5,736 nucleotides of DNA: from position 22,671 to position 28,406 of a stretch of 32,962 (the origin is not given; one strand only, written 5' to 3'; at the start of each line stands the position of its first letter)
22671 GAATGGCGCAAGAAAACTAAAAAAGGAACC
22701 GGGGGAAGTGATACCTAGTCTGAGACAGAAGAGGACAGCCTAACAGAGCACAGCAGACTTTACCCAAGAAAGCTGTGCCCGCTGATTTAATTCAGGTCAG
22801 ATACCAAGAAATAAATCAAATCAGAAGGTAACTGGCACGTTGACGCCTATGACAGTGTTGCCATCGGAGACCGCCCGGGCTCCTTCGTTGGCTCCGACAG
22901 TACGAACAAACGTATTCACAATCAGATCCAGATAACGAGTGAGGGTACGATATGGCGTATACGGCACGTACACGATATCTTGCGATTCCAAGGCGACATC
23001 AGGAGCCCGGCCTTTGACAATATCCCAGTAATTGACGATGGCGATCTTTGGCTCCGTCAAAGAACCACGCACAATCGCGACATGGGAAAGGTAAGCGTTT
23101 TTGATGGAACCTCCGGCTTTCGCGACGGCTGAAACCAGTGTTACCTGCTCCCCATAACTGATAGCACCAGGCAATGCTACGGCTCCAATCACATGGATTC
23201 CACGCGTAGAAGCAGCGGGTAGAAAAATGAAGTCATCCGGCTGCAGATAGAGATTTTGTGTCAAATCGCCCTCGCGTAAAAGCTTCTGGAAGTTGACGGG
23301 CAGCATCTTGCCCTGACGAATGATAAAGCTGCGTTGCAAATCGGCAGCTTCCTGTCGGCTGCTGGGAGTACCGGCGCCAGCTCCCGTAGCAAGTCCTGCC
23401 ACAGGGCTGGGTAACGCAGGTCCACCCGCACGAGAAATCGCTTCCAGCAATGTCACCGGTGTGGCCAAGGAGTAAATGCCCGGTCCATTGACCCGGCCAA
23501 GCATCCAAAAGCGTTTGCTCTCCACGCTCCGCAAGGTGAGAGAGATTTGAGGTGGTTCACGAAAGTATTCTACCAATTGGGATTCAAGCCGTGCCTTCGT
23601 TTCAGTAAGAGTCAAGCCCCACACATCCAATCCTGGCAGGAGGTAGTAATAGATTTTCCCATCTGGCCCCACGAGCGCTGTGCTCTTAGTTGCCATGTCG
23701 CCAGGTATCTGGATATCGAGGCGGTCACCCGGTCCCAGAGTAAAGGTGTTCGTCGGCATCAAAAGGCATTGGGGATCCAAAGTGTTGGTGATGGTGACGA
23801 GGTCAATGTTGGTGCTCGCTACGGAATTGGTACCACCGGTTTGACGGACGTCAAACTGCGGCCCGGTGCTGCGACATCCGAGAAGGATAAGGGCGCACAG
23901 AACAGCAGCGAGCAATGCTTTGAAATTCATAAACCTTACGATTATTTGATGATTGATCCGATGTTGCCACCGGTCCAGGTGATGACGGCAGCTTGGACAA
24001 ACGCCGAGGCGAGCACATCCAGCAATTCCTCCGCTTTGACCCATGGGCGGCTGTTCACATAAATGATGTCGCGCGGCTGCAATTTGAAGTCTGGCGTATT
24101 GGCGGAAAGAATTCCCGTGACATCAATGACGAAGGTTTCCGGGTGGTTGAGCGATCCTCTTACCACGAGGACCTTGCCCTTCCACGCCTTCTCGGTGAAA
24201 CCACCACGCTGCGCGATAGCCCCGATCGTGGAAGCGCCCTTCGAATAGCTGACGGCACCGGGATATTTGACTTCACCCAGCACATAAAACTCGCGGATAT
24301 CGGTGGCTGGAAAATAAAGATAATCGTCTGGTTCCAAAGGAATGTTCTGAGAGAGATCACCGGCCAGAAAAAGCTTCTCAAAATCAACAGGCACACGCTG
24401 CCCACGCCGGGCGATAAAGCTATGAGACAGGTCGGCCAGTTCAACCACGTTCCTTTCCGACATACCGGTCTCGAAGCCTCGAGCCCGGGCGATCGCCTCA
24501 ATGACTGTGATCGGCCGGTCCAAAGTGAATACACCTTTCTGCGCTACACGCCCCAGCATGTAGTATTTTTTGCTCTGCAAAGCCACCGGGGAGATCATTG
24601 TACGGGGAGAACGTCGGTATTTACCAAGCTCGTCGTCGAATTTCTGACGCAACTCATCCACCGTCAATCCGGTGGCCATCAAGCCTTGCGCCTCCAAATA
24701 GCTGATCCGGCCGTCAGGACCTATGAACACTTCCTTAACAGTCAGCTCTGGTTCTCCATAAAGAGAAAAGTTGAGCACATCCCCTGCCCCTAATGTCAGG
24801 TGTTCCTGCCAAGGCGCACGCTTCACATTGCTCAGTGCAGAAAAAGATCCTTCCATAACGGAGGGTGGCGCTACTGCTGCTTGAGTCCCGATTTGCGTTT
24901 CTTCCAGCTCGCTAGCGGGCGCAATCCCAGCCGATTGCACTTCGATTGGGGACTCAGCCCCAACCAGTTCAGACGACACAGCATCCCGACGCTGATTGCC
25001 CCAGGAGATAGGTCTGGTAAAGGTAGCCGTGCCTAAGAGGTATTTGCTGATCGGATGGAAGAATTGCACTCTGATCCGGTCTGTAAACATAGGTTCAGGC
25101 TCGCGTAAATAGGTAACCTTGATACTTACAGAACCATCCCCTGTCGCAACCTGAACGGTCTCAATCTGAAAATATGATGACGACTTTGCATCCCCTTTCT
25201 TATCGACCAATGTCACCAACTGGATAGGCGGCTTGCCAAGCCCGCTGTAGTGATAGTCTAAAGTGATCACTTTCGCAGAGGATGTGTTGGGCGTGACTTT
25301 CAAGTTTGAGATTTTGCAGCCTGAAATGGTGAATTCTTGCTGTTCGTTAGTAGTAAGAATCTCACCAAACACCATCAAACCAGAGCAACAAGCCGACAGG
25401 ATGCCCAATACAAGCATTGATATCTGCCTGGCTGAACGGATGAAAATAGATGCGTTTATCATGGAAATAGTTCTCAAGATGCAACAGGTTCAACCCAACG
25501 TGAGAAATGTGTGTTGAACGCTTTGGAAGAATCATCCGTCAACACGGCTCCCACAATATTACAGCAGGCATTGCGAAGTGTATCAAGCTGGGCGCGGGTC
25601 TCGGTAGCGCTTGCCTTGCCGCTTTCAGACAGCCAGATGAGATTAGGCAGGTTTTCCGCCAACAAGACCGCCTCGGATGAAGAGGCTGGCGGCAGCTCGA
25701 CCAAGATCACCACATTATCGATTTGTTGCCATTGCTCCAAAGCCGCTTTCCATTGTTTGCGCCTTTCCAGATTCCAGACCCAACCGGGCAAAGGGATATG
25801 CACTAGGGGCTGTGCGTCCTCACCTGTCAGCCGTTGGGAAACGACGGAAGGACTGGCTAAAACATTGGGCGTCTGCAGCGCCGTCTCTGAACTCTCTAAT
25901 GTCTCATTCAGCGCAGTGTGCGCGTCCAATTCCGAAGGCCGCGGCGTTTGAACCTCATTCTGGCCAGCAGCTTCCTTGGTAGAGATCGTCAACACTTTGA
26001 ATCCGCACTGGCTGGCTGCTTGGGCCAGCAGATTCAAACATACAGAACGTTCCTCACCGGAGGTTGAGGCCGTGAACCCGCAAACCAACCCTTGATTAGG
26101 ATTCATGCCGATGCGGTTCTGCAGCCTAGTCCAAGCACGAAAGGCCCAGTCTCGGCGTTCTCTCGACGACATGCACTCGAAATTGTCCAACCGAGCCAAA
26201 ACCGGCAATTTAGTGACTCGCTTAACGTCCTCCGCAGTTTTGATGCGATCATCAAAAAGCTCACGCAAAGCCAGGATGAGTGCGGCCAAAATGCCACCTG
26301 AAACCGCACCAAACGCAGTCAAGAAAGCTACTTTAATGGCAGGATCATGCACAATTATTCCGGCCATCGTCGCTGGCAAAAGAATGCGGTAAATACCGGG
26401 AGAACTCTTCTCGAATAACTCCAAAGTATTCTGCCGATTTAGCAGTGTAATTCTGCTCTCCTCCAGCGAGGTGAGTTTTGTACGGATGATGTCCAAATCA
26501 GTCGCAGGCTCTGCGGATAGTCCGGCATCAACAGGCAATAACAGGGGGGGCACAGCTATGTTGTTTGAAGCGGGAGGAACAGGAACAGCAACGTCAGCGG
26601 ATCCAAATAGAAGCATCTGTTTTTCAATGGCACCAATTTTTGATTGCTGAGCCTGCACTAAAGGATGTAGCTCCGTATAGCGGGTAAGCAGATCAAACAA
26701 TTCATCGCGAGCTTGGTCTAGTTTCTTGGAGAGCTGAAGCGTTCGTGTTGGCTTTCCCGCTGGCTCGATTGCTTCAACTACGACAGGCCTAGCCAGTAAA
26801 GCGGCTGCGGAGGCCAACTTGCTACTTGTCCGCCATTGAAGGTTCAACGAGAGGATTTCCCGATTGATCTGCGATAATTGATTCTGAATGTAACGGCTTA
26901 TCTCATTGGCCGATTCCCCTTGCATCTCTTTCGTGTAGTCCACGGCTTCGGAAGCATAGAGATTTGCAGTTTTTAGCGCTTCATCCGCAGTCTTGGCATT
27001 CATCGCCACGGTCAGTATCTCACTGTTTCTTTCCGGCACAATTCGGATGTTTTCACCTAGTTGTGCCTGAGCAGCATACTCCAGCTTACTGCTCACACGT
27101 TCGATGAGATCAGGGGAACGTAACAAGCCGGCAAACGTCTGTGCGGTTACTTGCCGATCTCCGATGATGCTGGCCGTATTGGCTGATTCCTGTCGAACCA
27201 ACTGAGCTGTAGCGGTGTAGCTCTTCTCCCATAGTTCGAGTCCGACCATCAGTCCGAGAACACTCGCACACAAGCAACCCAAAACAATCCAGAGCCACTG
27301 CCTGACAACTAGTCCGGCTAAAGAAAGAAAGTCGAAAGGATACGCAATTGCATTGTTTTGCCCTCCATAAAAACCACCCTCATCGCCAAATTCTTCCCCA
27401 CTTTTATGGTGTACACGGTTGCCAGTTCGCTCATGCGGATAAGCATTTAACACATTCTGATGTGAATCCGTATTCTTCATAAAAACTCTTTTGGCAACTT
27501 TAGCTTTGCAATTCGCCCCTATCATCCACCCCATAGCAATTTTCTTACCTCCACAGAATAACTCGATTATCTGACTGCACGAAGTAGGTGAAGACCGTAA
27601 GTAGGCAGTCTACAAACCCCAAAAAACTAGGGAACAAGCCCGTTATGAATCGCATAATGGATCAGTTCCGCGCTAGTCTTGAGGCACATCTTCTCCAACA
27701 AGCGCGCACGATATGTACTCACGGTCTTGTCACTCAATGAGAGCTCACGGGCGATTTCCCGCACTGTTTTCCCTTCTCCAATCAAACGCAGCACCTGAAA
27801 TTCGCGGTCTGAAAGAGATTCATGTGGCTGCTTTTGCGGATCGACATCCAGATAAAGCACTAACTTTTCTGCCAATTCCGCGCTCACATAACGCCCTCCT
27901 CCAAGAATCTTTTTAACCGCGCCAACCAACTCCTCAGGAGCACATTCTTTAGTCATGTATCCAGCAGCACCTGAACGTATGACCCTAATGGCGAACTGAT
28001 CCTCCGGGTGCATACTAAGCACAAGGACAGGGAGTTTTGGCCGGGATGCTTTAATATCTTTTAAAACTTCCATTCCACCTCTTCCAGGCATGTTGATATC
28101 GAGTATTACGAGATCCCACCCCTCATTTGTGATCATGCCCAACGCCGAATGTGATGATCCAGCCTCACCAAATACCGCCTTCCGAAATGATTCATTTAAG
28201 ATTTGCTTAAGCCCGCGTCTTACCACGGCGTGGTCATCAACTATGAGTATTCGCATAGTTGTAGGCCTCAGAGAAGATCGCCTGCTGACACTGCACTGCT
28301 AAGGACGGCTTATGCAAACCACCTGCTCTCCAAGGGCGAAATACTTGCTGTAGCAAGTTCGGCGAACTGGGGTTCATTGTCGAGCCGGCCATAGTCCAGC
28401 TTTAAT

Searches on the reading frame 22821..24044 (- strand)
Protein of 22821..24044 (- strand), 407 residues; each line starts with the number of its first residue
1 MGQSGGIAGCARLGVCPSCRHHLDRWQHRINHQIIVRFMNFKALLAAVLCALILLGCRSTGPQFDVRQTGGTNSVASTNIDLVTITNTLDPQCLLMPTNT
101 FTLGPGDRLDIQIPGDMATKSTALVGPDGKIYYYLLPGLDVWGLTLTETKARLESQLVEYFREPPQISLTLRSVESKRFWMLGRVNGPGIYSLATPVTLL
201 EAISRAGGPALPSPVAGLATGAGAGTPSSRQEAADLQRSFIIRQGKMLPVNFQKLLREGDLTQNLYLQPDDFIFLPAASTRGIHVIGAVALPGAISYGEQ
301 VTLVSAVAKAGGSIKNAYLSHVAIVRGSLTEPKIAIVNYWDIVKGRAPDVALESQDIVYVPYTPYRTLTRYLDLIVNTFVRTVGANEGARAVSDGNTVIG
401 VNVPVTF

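Call 17: search_protein_families(library=pfam, proteins=[window:22821-24044:-], max_evalue=0.0001)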
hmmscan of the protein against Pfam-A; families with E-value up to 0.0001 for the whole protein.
window:22821-24044:- (407 aa): 3 families
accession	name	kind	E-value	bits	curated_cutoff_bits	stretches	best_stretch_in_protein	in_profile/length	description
PF22461.2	SLBB_2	-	4.7e-19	68.7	27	1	283-360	3-79/79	SLBB domain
PF10531.15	SLBB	-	1.6e-12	47.5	27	1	284-329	3-47/55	SLBB domain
PF02563.21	Poly_export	-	9e-12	45.4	28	1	99-171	5-76/77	Polysaccharide biosynthesis/export protein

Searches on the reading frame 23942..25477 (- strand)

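Call 17: search_protein_families(library=pfam, proteins=[window:23942-25477:-], max_evalue=0.0001)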
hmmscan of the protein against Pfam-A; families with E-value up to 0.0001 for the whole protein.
window:23942-25477:- (511 aa): 3 families
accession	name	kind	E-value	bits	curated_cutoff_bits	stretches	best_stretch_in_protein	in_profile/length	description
PF22461.2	SLBB_2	-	2.7e-19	69.5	27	2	396-474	2-79/79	SLBB domain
PF10531.15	SLBB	-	7.9e-15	54.9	27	1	397-441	2-46/55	SLBB domain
PF02563.21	Poly_export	-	7.3e-13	48.9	28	1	225-294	5-73/77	Polysaccharide biosynthesis/export protein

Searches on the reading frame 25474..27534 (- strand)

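Call 17: search_protein_families(library=pfam, proteins=[window:25474-27534:-], max_evalue=0.0001)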
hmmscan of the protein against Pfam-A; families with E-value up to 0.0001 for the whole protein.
window:25474-27534:- (686 aa): 1 family
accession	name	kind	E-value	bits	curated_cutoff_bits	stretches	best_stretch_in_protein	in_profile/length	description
PF02706.20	Wzz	-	1e-06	29.4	25.5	1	67-151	3-91/91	Chain length determinant protein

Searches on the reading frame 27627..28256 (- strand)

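Call 17: search_protein_families(library=pfam, proteins=[window:27627-28256:-], max_evalue=0.0001)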
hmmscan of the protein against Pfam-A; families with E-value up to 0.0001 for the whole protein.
window:27627-28256:- (209 aa): 3 families
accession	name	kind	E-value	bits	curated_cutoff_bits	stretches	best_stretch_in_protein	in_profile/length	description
PF00072.30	Response_reg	-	4.2e-28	98.2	30.2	1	3-114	1-110/111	Response regulator receiver domain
PF00196.25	GerE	-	3.1e-18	65.6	23.5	1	146-202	1-57/57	Bacterial regulatory proteins, luxR family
PF08281.18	Sigma70_r4_2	-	1.5e-06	28.2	25.7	1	146-190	9-54/54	Sigma-70, region 4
